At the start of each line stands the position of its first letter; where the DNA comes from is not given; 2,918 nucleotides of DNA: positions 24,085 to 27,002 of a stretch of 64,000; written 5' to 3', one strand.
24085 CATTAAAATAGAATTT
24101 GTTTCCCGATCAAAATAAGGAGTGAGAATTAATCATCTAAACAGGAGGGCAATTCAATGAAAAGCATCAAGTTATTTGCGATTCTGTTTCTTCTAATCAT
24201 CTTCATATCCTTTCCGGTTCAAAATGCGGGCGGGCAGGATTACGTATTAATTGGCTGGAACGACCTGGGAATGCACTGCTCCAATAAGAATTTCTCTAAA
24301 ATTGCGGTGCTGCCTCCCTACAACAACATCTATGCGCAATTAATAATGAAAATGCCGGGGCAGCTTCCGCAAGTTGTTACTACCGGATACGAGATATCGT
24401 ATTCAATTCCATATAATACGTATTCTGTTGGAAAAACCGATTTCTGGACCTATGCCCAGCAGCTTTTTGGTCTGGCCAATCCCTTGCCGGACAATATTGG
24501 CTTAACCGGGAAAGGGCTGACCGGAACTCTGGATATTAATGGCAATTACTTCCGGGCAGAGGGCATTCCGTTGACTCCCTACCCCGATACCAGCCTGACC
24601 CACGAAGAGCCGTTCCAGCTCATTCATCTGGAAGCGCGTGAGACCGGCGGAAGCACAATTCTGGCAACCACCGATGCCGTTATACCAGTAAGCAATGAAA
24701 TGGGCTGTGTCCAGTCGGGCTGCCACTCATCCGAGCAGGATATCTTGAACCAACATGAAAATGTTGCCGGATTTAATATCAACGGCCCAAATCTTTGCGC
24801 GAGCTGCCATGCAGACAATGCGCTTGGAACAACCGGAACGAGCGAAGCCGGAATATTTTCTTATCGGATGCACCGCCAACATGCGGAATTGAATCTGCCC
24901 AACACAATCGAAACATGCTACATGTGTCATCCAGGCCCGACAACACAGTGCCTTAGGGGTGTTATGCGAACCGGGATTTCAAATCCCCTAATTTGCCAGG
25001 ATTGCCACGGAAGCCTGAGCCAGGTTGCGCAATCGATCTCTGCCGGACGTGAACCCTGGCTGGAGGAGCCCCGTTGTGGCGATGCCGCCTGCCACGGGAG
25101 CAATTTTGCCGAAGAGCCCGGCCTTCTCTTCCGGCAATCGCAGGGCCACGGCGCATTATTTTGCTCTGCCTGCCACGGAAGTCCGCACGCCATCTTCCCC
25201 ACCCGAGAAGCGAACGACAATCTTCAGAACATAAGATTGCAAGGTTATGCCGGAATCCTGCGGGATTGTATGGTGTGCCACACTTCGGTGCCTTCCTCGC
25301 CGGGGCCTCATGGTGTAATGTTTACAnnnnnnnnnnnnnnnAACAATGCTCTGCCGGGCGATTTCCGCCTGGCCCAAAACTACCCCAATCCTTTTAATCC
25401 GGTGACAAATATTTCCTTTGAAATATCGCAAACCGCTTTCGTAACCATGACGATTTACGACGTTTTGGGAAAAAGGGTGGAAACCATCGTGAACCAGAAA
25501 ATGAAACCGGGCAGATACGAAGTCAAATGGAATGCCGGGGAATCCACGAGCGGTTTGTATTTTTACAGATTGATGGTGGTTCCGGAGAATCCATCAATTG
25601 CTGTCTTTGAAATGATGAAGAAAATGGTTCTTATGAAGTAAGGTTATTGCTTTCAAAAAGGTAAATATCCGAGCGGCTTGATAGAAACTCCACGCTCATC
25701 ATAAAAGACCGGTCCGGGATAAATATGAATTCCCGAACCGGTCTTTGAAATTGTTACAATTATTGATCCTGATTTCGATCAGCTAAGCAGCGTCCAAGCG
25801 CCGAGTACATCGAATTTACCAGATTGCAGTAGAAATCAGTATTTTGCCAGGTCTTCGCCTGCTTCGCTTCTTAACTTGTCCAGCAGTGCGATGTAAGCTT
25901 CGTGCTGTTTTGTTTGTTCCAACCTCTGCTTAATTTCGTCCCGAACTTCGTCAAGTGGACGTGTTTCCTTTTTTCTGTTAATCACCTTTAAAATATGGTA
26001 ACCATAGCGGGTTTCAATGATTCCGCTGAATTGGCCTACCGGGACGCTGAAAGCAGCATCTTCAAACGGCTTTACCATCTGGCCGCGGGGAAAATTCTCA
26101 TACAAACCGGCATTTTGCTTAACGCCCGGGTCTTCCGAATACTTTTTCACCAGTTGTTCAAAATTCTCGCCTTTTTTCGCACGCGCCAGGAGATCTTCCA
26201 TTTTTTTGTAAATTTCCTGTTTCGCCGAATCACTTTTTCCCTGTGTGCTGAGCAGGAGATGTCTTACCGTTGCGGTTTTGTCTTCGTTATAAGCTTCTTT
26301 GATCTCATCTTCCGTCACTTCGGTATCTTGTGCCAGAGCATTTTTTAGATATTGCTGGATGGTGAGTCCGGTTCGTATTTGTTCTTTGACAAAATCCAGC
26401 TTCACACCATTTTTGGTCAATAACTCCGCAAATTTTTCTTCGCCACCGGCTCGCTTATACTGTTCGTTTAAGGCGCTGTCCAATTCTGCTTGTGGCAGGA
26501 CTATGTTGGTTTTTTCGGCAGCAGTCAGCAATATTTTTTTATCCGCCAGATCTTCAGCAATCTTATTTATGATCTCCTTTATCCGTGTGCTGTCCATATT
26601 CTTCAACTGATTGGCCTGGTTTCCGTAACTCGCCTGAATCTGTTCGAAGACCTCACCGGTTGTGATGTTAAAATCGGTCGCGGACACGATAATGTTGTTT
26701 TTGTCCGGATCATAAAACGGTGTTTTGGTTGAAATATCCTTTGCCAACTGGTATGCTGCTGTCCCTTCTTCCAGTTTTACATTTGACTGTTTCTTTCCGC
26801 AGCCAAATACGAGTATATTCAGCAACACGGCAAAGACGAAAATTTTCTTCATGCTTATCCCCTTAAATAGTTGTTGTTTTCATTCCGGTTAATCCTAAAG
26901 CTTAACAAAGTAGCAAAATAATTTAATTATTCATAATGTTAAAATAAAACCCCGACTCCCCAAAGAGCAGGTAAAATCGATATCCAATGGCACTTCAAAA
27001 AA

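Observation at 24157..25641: Seven-heme cytochrome c carrying a T9SS export domain: candidate cell-surface electron carrier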

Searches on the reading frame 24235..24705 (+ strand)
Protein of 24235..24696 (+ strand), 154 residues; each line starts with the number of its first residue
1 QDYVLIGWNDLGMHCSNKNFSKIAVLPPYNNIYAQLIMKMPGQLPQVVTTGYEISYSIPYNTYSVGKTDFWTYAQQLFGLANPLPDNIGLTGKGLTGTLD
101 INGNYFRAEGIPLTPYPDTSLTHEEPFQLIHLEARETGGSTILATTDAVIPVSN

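Call 33: find_homologous_proteins(query=window:24235-24696:+, max_evalue=0.001)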
Query window:24235-24696:+ (154 aa): 256 proteins with E <= 0.001 among 268 candidates; the best 120 are listed.
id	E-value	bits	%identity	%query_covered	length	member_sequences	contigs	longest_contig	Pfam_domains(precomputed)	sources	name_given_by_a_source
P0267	1.8e-70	254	71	100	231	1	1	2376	-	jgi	jgi:hypothetical protein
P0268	3.5e-68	247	73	99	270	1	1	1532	-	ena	-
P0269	2.4e-65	237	69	100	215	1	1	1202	-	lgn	-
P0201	3.9e-64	233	73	92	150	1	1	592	-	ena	-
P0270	1.0e-62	229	69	100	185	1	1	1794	-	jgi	jgi:hypothetical protein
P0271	2.1e-62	228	69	100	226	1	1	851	-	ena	-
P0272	1.4e-58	215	80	76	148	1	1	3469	-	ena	-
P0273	4.9e-57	210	68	87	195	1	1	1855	-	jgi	jgi:hypothetical protein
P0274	4.2e-55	204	77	75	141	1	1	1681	-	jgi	jgi:hypothetical protein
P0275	5.0e-54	201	62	86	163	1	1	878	-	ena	-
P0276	1.0e-53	200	62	99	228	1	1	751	-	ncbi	-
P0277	1.2e-53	199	61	99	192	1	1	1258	-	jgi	jgi:hypothetical protein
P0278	1.5e-51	192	56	99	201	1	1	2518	-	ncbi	-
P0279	3.0e-50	188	55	98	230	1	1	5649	-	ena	-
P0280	4.1e-50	188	58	99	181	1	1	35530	-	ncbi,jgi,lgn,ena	-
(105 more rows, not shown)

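Call 56: predict_structure(alignment_id=A2)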
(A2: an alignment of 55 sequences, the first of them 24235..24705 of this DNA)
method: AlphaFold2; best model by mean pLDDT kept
length: 157 residues; sequences in the alignment: 55
mean_pLDDT: 92.9   pTM: 0.88
mean pLDDT of the five models: 92.9, 92.7, 92.6, 92.0, 91.8
residues with pLDDT >= 90: 129; 70-90: 21; 50-70: 7; < 50: 0
segments of 3 or more residues with pLDDT < 50: none
pLDDT, mean of each block of 10 residues (from residue 1): 95 74 81 98 98 98 94 93 96 97 97 95 94 98 98 77
secondary structure, 60 per line:
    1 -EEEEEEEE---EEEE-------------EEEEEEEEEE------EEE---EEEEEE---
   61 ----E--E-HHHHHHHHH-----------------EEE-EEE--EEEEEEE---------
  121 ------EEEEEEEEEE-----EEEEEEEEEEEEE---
elements in order: E2-9 E13-16 E30-39 E46-48 E52-57 H70-78 E96-98 E100-102 E105-111 E127-136 E142-154
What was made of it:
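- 24235..24696 (+): N-terminal domain, residues 27-180: an Ig-like beta-sandwich with no named family. AF2 gives pLDDT 92.9 and pTM 0.88 (call 56).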

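Call 58: fold_search(model_id=the predicted structure, library=pdb)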
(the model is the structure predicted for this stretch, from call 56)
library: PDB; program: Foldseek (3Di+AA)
matches with E <= 10: 1052; with E <= 0.001: 0
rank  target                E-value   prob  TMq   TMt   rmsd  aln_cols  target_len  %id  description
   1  2xa3                  4.7e-03  0.99  0.38  0.45   9.5       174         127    8  crystal structure of the broadly neutralizing llama VHH D7 and its mode of HIV-1 gp120 interaction (released 2010-05-26)
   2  4n2c                  1.1e-02  0.69  0.32  0.11   9.1       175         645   13  Crystal structure of Protein Arginine Deiminase 2 (F221/222A, 10 mM Ca2+) (released 2015-02-04)
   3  8fah_H                1.2e-02  0.96  0.39  0.29   9.3       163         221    7  Crystal structure of SARS-CoV-2 receptor binding domain in complex with SARS-CoV-2 reactive human antibody CR3022 (released 2023-12-13)
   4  4n6r_A                1.2e-02  0.97  0.41  0.42   8.7       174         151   13  Crystal structure of VosA-VelB-complex (released 2014-01-22)
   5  8ftg_F                1.2e-02  0.93  0.36  0.44   9.4       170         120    9  Biophysical and Structural Characterization of an Anti-Caffeine VHH Antibody (released 2023-06-07)
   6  7r1z_C                1.3e-02  0.98  0.40  0.50   7.6       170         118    8  C-terminal domain of hArc in complex with nanobodies H11 and C11, collapsed crystal form (released 2022-06-01)
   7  3r0m_A                1.3e-02  0.97  0.39  0.46   9.6       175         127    9  Crystal structure of anti-HIV llama VHH antibody A12 (released 2012-03-14)
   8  7upa_B                1.5e-02  0.97  0.40  0.50   8.0       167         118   12  Prefusion-stabilized Nipah virus fusion protein complexed with Fab 1H8 (released 2023-03-29)
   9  3v4p_C                1.5e-02  0.63  0.33  0.13   8.4       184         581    8  crystal structure of a4b7 headpiece complexed with Fab ACT-1 (released 2012-01-11)
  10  3v4p_A                1.6e-02  0.69  0.34  0.13   8.6       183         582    8  crystal structure of a4b7 headpiece complexed with Fab ACT-1 (released 2012-01-11)
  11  8ftg_E                1.7e-02  0.91  0.34  0.42  13.1       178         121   10  Biophysical and Structural Characterization of an Anti-Caffeine VHH Antibody (released 2023-06-07)
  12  9z3b_D                1.7e-02  0.85  0.34  0.25   8.9       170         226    9  Structure C-terminal human Mesothelin Peptide bound to MSLNB703 Fab (released 2026-01-21)
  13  8hxq_A                1.8e-02  0.94  0.38  0.47   9.3       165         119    7  Nanobody1 in complex with human BCMA ECD (released 2024-01-03)
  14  6z3k_C                1.9e-02  0.93  0.37  0.29   7.8       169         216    8  Structure of protective antibody 38-1-10A Fab (released 2020-09-02)
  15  5lo7_B                1.9e-02  0.60  0.29  0.34  10.2       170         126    9  Crystal structure of self-complemented MyfA, the major subunit of Myf fimbriae from Yersinia enterocolitica (released 2016-08-24)
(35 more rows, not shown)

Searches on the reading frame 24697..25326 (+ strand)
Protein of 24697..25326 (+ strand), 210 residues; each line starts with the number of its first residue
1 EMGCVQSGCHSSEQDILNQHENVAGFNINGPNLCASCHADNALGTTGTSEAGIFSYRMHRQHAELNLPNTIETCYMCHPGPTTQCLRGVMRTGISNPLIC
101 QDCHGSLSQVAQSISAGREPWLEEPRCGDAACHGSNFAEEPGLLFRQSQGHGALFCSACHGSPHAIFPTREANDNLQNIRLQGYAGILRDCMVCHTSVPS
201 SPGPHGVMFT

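Call 83: search_solved_structures(query=A3, max_evalue=10, show_alignments=3)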
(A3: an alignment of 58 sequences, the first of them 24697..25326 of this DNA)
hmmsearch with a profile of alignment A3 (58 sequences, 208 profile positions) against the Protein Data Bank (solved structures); distinct sequences matched with E-value up to 10: 10.
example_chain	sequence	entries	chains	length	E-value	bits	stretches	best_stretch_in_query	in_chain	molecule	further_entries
7w5q_A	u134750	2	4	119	0.3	13.9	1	36-124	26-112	Zinc finger protein 568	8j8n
6btm_A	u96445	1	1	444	0.68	12.7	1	58-113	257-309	Alternative Complex III subunit A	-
1rwj_A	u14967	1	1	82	0.84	12.4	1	121-165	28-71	Cytochrome c family protein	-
1vrn_C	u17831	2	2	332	2.2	11.1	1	35-81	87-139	Photosynthetic reaction center cytochrome c subunit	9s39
6et5_C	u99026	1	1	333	2.2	11.1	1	35-81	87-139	Photosynthetic reaction center cytochrome c subunit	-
1dxr_C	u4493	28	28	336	2.2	11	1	35-81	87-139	PHOTOSYNTHETIC REACTION CENTER CYTOCHROME C SUBUNIT | PHOTOSYNTHETIC REACTION CENTER | Photosynthetic reaction center cytochrome C subunit precursor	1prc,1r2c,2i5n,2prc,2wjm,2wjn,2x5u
3t6d_C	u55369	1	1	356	2.5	10.9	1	35-81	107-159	Photosynthetic reaction center cytochrome c subunit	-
2jbl_C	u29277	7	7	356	2.5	10.8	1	35-81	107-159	PHOTOSYNTHETIC REACTION CENTER CYTOCHROME C SUBUNIT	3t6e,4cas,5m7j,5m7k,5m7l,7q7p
8k9e_A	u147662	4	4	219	5.1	9.8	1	69-161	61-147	Cytochrome c7-like domain-containing protein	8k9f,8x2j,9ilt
6f0k_A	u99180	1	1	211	8.6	9.1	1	73-160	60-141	Cytochrome c family protein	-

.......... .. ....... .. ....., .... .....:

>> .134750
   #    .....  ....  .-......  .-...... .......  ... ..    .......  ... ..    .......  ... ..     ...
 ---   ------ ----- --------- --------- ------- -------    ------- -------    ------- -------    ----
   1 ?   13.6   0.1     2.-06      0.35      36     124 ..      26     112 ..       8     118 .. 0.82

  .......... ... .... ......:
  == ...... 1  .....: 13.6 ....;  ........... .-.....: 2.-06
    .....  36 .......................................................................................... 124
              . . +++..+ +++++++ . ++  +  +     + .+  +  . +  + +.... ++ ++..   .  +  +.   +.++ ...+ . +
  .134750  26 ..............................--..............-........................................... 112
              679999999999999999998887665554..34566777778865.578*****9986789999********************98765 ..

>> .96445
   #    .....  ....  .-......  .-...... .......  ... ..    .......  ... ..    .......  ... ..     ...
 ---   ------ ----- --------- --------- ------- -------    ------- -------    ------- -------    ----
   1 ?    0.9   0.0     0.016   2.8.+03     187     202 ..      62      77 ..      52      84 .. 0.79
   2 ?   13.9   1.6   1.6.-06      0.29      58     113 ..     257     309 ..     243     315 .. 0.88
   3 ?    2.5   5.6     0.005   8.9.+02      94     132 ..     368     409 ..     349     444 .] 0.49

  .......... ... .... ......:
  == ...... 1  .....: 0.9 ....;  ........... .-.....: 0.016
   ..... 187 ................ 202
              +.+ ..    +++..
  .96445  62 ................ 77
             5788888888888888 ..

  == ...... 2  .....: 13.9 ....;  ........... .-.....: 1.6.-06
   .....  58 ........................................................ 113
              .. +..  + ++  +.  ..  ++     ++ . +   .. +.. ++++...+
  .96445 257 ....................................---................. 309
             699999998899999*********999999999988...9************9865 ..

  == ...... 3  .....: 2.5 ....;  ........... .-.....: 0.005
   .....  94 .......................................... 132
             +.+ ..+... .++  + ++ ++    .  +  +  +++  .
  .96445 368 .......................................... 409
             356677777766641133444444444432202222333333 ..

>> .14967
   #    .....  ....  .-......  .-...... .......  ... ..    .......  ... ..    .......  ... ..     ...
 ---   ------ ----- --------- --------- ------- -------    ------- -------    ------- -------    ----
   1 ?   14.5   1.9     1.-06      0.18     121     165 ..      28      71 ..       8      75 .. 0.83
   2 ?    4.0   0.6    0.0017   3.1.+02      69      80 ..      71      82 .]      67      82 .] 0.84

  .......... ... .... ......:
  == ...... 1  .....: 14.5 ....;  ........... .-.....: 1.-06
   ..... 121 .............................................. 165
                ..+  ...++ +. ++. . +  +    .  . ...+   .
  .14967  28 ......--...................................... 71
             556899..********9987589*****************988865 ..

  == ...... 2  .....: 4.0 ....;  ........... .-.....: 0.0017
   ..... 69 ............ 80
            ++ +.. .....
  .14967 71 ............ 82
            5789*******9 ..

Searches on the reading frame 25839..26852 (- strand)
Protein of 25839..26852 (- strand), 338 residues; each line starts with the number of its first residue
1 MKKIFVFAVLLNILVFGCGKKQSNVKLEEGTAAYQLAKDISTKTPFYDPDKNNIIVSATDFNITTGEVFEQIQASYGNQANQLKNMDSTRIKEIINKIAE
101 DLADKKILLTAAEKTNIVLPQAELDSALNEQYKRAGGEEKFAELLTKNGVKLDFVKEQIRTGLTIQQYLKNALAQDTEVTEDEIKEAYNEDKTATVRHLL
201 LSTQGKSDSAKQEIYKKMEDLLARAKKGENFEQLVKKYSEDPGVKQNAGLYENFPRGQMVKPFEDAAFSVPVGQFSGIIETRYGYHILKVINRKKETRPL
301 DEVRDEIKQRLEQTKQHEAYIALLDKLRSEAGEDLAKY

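Call 45: search_protein_families(library=pfam, proteins=[window:25839-26852:-], max_evalue=0.001)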
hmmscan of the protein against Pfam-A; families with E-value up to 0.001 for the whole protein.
window:25839-26852:- (338 aa): 4 families
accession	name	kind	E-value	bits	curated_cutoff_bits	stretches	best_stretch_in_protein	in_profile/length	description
PF13616.12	Rotamase_3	-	2.3e-29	102.7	22.5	1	190-294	13-116/116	PPIC-type PPIASE domain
PF00639.27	Rotamase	-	2.7e-25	89.6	21.7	1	198-291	1-96/97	PPIC-type PPIASE domain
PF13145.12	Rotamase_2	-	3.6e-15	57.3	27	1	179-305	1-121/121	PPIC-type PPIASE domain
PF13624.11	SurA_N_3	-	4.5e-07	30.3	27.2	1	56-168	49-161/162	SurA-like N-terminal domain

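Call 64: find_homologous_proteins(query=window:25839-26852:-, max_evalue=1e-10)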
Query window:25839-26852:- (338 aa): 1215 proteins with E <= 1e-10 among 5439 candidates; the best 120 are listed.
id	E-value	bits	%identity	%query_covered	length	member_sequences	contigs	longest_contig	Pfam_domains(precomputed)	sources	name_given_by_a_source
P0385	4.5e-213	724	100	100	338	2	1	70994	PF13145.13,PF00639.28,PF13624.12,PF13616.13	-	-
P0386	1.1e-126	440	60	100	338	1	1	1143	PF13145.13,PF00639.28,PF13616.13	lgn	-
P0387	3.1e-122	426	60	98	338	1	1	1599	PF13145.13,PF00639.28,PF13616.13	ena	-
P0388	8.9e-122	424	60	100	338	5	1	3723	PF13145.13,PF00639.28,PF13624.12,PF13616.13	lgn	-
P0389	1.5e-121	423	58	98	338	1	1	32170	PF13145.13,PF00639.28,PF13616.13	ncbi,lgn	ncbi:MAG: peptidylprolyl isomerase [Calditrichia bacterium]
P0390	3.7e-121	422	58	98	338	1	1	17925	PF13145.13,PF00639.28,PF13616.13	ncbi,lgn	-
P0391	3.4e-118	412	59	100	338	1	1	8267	PF13145.13,PF00639.28,PF13624.12,PF13616.13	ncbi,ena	-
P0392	5.0e-118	412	57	100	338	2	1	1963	PF13145.13,PF00639.28,PF13624.12,PF13616.13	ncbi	-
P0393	5.2e-118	412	56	99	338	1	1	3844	PF13145.13,PF00639.28,PF13616.13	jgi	-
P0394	5.8e-118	412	57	100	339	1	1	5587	PF13145.13,PF00639.28,PF28307.1,PF13624.12,PF13616.13,PF13623.12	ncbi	-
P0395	2.2e-117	410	61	95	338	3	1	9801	PF13145.13,PF00639.28,PF13624.12,PF13616.13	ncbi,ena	-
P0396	6.5e-117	408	55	100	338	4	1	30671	PF13145.13,PF00639.28,PF13624.12,PF13616.13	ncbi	ncbi:MAG: peptidylprolyl isomerase [Calditrichaceae bacterium]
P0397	8.7e-117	408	56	100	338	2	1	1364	PF13145.13,PF00639.28,PF13616.13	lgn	-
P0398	3.8e-116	406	54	100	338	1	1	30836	PF13145.13,PF00639.28,PF13616.13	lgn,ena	-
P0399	5.1e-116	405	57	98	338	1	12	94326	PF13145.13,PF00639.28,PF13624.12,PF13616.13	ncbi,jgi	-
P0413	1.5e-112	394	56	98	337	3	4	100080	PF13145.13,PF00639.28,PF13624.12,PF13616.13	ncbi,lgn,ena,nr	ncbi:foldase protein PrsA 3 precursor [bacterium BMS3Abin05]|nr:foldase protein PrsA 3 precursor [ba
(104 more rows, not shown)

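Call 72: find_encoding_contigs(protein=P0389, flank=10000, max_places=1)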
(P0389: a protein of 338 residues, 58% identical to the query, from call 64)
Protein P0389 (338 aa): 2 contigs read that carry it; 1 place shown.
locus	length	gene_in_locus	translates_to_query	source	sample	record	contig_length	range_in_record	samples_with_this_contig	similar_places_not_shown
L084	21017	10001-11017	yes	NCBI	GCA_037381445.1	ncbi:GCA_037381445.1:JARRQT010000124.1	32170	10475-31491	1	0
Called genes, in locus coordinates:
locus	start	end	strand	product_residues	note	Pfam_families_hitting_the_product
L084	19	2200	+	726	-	PF00122:E1-E2_ATPase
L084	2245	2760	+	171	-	PF02985:HEAT (faint), PF13646:HEAT_2, PF13513:HEAT_EZ (faint), PF13646:HEAT_2, PF03130:HEAT_PBS, PF13646:HEAT_2 (weak)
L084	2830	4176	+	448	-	PF00324:AA_permease, PF03222:Trp_Tyr_perm (weak), PF13520:AA_permease_2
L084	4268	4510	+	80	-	-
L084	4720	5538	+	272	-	PF14805:THDPS_N_2, PF00132:Hexapep (faint), PF14602:Hexapep_2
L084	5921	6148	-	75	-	PF09723:Zn_ribbon_8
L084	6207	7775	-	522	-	PF02511:Thy1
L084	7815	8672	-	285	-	PF00160:Pro_isomerase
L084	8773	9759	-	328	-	PF02985:HEAT (faint), PF13513:HEAT_EZ (faint), PF03130:HEAT_PBS (faint), PF13646:HEAT_2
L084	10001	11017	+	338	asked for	PF13145:Rotamase_2, PF13616:Rotamase_3, PF00639:Rotamase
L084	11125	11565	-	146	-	PF00190:Cupin_1, PF07883:Cupin_2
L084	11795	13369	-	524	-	PF04851:ResIII, PF00270:DEAD, PF00271:Helicase_C, PF03880:DbpA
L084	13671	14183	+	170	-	-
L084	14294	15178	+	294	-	PF00701:DHDPS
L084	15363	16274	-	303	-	PF20245:DUF6600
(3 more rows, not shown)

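Call 73: find_encoding_contigs(protein=P0413, flank=10000, max_places=1)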
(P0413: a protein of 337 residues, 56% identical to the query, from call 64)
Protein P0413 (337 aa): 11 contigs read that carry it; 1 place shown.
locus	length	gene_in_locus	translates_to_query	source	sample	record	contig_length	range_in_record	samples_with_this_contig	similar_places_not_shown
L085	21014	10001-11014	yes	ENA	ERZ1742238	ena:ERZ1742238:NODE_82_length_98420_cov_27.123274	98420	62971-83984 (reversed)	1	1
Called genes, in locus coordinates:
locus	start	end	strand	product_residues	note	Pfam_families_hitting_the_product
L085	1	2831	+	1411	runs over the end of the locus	PF00082:Peptidase_S8, PF01839:FG-GAP (faint), PF13517:FG-GAP_3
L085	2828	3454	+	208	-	PF01121:CoaE, PF13671:AAA_33 (faint)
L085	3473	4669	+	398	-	PF00512:HisKA (faint), PF02518:HATPase_c, PF14501:HATPase_c_5 (weak)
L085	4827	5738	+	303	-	PF00009:GTP_EFTU, PF02421:FeoB_N, PF03193:RsgA_GTPase (faint), PF00350:Dynamin_N (faint), PF01926:MMR_HSR1, PF04548:AIG1 (faint), PF07650:KH_2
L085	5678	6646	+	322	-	PF01676:Metalloenzyme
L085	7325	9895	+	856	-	PF11369:DUF3160, PF18962:Por_Secre_tail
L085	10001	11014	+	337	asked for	PF13624:SurA_N_3, PF13145:Rotamase_2, PF13616:Rotamase_3, PF00639:Rotamase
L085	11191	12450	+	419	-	PF02771:Acyl-CoA_dh_N, PF02770:Acyl-CoA_dh_M, PF00441:Acyl-CoA_dh_1, PF08028:Acyl-CoA_dh_2, PF22924:ACOX_C_alpha1 (faint)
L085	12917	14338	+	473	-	PF01171:ATP_bind_3, PF11734:TilS_C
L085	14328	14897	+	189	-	PF00156:Pribosyltran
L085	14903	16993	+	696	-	PF06480:FtsH_ext, PF00004:AAA, PF07728:AAA_5 (faint), PF17862:AAA_lid_3, PF01434:Peptidase_M41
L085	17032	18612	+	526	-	PF24575:TPR_Slam (faint), PF13174:TPR_6 (faint), PF13176:TPR_7 (faint), PF13424:TPR_12 (faint), PF13428:TPR_14 (faint), PF25064:ARM_TT21_5th (weak), PF00515:TPR_1 (weak), PF07719:TPR_2 (weak), +7 more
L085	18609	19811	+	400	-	PF00809:Pterin_bind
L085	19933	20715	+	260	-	PF19293:CdaA_N, PF02457:DAC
